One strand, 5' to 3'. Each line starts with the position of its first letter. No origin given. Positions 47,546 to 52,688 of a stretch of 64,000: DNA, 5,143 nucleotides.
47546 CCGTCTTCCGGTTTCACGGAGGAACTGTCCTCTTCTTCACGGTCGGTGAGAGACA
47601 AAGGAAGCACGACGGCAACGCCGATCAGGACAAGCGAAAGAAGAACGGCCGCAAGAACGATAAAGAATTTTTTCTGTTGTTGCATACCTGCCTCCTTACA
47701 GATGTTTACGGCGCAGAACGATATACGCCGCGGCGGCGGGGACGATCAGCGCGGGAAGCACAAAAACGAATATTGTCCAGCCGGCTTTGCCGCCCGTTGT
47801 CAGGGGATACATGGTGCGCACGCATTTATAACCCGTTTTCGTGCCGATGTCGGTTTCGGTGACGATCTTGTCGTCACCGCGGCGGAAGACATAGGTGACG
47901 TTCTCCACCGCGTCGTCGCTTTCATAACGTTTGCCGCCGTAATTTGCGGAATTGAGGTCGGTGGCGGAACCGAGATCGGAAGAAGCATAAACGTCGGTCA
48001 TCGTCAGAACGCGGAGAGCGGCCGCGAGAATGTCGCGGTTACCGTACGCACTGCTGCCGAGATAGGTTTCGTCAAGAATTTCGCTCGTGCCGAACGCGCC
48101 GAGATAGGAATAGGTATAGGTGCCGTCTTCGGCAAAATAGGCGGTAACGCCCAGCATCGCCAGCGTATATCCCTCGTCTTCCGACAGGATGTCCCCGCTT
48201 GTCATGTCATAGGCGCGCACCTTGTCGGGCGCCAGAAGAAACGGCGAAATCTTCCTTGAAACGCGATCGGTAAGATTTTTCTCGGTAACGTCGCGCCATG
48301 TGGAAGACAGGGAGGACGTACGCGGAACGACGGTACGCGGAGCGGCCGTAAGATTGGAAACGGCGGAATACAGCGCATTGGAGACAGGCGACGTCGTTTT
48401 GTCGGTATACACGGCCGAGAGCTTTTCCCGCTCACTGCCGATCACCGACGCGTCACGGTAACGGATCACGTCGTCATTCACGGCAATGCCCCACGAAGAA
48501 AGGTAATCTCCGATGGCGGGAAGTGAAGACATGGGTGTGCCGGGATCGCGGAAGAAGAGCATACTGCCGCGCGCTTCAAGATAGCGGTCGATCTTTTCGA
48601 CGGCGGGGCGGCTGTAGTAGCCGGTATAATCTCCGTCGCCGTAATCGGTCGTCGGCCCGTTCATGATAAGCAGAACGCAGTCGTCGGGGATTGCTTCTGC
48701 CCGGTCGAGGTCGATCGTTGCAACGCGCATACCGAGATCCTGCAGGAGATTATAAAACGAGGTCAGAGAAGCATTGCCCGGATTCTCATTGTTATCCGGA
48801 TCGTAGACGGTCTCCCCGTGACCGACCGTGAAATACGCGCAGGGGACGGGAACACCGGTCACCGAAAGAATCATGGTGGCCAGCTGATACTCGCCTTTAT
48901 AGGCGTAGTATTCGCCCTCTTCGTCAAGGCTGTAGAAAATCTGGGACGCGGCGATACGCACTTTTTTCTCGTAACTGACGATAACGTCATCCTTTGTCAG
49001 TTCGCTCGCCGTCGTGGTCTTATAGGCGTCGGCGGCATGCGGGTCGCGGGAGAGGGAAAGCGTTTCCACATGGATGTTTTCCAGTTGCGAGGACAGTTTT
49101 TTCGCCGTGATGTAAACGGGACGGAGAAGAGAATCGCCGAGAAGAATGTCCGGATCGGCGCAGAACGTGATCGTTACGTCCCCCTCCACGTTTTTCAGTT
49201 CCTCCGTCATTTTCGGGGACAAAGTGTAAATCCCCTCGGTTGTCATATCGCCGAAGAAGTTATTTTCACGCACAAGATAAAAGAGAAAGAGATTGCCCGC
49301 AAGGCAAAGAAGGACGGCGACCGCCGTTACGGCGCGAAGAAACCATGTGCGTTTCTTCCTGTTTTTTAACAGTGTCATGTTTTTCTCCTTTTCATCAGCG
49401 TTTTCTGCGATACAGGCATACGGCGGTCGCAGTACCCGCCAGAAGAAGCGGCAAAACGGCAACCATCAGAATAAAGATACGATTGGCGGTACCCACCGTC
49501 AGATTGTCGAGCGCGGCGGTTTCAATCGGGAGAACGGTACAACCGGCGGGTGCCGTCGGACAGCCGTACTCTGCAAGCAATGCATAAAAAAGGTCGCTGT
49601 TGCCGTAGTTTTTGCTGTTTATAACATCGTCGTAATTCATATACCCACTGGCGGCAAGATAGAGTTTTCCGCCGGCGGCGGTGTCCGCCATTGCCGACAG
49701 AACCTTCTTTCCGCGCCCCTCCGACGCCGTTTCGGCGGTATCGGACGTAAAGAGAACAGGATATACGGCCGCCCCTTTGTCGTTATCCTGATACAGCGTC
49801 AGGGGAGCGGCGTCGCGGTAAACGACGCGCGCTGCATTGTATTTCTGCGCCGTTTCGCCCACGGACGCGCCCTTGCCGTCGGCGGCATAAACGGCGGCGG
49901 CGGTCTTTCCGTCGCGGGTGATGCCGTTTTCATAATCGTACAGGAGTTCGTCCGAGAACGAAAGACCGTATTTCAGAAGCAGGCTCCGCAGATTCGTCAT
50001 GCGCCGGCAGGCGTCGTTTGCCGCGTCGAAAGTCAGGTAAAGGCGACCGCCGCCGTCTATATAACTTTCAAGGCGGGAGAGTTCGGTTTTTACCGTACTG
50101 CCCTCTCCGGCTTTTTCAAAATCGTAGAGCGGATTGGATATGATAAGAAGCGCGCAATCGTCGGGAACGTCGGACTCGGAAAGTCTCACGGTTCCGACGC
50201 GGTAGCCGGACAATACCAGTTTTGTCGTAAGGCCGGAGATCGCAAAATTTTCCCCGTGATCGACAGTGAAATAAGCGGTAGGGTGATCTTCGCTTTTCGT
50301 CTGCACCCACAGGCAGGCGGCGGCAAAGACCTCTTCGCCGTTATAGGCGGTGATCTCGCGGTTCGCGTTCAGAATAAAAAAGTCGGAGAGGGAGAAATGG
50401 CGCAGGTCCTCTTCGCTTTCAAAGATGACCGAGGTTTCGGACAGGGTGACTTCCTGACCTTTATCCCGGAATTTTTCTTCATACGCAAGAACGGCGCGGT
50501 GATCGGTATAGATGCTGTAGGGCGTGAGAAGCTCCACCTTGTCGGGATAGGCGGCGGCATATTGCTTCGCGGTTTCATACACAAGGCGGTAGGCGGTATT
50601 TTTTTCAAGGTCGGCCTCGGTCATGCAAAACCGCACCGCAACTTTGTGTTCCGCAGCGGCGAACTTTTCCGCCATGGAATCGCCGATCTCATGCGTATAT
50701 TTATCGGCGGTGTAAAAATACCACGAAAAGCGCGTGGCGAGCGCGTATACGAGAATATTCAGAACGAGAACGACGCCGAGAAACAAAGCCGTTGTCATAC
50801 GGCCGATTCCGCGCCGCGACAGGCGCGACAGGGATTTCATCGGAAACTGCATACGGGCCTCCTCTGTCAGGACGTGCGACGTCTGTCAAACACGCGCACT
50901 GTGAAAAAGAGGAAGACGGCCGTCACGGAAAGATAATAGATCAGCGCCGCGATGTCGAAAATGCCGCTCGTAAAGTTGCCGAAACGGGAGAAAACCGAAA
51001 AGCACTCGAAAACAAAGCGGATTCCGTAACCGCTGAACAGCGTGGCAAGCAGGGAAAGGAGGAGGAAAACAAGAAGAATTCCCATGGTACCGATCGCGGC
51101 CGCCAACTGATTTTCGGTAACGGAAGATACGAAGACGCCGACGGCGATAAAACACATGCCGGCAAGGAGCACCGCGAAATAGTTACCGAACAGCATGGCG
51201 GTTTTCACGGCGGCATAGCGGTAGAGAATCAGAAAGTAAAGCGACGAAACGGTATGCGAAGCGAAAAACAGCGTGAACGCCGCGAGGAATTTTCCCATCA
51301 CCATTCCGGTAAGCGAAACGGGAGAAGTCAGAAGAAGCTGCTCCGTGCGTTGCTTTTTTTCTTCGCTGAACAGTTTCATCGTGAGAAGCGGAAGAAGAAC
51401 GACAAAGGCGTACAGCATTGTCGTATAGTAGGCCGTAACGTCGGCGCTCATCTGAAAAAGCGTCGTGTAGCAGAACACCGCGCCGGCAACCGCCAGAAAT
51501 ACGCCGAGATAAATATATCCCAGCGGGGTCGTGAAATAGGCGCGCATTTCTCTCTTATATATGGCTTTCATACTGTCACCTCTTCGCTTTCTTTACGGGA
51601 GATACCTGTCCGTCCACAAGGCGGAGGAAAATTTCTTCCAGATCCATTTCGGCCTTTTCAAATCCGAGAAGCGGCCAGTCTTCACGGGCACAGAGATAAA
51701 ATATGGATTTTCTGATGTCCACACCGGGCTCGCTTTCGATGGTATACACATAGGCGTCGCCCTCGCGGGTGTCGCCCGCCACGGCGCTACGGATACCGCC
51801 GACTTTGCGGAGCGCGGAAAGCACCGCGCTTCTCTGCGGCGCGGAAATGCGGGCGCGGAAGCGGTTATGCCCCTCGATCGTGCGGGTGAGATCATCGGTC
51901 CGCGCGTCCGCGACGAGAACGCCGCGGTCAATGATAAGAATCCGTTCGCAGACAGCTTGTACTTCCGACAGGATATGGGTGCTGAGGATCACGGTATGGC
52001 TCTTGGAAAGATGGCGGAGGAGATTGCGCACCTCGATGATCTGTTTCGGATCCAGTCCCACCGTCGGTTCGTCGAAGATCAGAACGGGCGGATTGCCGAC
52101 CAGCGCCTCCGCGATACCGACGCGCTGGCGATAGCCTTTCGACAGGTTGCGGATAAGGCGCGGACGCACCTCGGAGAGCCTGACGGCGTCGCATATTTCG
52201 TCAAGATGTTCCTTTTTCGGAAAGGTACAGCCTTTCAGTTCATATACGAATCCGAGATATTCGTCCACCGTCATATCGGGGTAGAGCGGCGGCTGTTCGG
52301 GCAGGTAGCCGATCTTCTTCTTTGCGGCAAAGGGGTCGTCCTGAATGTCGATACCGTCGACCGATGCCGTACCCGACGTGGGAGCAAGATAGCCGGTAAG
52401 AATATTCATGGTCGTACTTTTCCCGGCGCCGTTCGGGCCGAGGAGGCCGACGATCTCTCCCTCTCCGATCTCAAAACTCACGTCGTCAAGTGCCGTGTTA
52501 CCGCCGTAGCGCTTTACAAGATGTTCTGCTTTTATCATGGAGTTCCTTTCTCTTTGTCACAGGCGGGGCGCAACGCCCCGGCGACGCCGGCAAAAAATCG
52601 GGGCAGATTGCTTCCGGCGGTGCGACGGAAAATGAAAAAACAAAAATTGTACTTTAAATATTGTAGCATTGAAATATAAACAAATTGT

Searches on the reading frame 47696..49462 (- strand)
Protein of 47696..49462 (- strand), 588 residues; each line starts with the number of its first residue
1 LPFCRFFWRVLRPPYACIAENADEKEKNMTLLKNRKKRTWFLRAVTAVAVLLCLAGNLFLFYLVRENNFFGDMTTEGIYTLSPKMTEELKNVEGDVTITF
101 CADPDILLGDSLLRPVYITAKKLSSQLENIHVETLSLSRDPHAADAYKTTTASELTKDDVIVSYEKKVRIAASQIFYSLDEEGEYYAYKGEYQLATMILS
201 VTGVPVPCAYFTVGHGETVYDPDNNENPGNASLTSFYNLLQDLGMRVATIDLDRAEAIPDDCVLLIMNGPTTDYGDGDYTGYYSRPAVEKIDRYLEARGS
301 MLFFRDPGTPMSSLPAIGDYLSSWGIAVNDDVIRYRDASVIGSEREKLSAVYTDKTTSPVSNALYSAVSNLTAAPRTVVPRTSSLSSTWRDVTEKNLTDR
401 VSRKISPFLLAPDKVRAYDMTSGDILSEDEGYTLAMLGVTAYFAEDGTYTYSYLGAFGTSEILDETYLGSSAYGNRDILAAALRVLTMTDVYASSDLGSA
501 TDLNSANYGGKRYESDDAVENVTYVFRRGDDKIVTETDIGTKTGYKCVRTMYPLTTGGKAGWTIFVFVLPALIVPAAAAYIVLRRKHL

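Call 85: search_protein_families(library=pfam, proteins=[window:47696-49462:-], max_evalue=0.0001)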
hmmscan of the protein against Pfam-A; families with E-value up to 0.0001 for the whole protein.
window:47696-49462:- (588 aa): 1 family
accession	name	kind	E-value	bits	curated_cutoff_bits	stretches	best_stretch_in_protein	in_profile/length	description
PF09822.16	ABC_transp_aux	-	6.3e-10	39.2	34.7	1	211-334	6-120/288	ABC-type uncharacterized transport system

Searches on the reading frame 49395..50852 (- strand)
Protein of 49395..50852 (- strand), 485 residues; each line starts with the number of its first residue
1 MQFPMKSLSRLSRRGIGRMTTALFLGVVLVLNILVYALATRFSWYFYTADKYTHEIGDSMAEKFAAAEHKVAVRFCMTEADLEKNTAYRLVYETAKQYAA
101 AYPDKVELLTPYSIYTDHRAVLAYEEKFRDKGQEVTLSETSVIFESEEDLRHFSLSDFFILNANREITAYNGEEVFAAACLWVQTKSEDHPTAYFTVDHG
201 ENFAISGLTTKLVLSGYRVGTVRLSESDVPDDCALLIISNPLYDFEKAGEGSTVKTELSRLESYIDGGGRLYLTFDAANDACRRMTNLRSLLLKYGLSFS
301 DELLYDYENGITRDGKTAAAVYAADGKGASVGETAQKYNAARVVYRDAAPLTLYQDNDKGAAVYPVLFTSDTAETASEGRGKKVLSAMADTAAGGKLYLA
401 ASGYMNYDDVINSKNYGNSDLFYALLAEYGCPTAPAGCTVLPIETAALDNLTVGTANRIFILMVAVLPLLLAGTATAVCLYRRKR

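Call 90: search_protein_families(library=pfam, proteins=[window:49395-50852:-], max_evalue=0.0001)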
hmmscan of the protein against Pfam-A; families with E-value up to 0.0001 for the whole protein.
window:49395-50852:- (485 aa): 1 family
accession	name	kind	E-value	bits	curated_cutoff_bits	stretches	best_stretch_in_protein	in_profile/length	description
PF09822.16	ABC_transp_aux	-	2.2e-07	30.9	34.7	1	208-378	21-199/288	ABC-type uncharacterized transport system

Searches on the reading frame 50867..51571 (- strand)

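Call 90: search_protein_families(library=pfam, proteins=[window:50867-51571:-], max_evalue=0.0001)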
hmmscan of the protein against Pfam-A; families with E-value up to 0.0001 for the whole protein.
window:50867-51571:- (234 aa): 4 families
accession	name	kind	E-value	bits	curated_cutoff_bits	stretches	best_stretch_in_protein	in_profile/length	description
PF12679.13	ABC2_membrane_2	-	7.9e-09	35.6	27.2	1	33-176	57-202/283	ABC-2 family transporter protein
PF12698.13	ABC2_membrane_3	-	2.7e-06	27.2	31.6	1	44-222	159-342/347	ABC-2 family transporter protein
PF01061.29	ABC2_membrane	-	4.7e-06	26.7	26.9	1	2-173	4-177/211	ABC-2 type transporter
PF12730.13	ABC2_membrane_4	-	6.4e-05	23.4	27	1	27-160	25-170/179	ABC-2 family transporter protein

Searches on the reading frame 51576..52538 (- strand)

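Call 90: search_protein_families(library=pfam, proteins=[window:51576-52538:-], max_evalue=0.0001)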
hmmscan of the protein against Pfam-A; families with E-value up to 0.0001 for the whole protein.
window:51576-52538:- (320 aa): 2 families
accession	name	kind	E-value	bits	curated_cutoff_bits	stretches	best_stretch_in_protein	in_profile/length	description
PF00005.33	ABC_tran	-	2.2e-34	119.4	25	1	17-159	1-136/137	ABC transporter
PF13304.12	AAA_21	-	1.5e-12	48.6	27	1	126-190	232-300/304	AAA domain, putative AbiEii toxin, Type IV TA system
